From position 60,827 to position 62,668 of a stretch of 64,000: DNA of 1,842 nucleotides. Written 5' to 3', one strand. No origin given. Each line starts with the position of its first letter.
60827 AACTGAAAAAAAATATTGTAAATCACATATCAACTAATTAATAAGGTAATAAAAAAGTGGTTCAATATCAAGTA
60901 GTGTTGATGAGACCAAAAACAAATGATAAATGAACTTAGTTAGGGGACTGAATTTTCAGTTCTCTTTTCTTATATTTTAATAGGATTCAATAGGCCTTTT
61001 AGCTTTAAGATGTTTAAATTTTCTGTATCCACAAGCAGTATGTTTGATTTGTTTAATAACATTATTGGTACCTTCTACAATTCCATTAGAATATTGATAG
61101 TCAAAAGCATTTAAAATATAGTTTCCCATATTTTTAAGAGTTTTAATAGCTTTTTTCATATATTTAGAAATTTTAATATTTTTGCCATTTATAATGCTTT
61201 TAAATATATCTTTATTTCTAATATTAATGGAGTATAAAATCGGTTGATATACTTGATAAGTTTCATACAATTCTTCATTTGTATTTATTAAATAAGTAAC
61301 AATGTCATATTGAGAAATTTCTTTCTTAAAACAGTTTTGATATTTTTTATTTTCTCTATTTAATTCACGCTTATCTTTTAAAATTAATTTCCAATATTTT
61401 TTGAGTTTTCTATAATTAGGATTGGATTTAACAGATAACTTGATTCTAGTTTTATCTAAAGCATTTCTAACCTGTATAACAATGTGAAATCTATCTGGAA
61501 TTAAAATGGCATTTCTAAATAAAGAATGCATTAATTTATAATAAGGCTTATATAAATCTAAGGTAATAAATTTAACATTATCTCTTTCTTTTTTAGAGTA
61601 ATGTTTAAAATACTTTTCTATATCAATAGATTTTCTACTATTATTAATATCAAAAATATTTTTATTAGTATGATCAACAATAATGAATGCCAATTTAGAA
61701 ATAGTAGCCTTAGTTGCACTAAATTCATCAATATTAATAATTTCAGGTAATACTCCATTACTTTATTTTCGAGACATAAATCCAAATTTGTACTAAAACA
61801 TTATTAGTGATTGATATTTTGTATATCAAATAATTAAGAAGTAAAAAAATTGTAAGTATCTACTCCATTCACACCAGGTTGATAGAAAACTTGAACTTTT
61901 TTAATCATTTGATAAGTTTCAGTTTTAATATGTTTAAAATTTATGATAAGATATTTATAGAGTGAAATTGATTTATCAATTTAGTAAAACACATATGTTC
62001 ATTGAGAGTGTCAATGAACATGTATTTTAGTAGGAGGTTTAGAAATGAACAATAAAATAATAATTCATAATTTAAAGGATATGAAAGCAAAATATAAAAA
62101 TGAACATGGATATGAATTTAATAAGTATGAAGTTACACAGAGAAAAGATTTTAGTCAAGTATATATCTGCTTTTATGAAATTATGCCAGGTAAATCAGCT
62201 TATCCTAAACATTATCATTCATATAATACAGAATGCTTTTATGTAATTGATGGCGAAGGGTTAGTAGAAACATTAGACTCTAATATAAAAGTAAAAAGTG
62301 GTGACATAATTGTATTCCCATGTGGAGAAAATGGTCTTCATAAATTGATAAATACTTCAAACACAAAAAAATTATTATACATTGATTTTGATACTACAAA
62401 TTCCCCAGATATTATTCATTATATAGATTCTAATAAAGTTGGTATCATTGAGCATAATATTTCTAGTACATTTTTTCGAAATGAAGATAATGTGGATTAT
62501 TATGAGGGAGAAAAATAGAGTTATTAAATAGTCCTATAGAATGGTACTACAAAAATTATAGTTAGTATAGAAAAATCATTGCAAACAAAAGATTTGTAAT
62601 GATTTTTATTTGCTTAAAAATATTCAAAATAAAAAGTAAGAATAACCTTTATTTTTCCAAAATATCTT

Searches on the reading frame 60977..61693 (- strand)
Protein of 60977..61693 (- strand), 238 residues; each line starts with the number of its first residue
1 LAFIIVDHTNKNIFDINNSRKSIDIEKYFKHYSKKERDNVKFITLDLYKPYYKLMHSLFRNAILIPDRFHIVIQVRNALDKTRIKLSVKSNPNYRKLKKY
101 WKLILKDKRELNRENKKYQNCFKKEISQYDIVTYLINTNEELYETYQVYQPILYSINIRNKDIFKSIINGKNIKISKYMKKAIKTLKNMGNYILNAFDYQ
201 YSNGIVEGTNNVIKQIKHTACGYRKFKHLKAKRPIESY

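Call 10: search_protein_families(library=ncbifam, proteins=[window:60977-61693:-], max_evalue=0.01)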
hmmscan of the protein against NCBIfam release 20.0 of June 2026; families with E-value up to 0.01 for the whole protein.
window:60977-61693:- (238 aa): 2 families
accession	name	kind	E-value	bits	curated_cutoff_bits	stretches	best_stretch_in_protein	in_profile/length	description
NF033550.5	transpos_ISL3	equivalog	4.9e-48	164.1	180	1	1-232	140-366/370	ISL3 family transposase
NF049917.1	ISAon1_downstr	equivalog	2.7e-10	39.9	250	1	15-225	86-314/327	ISAon1 family transposase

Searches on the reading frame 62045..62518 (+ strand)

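Call 59: search_protein_families(library=pfam, proteins=[window:62045-62518:+], max_evalue=0.001)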
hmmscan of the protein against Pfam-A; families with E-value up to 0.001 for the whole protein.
window:62045-62518:+ (157 aa): 2 families
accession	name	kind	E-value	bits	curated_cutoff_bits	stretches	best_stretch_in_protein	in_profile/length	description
PF07883.17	Cupin_2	-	3.1e-13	49.7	27.2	1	44-109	3-63/70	Cupin domain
PF00190.28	Cupin_1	-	2.7e-08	34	22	1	48-125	41-123/151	Cupin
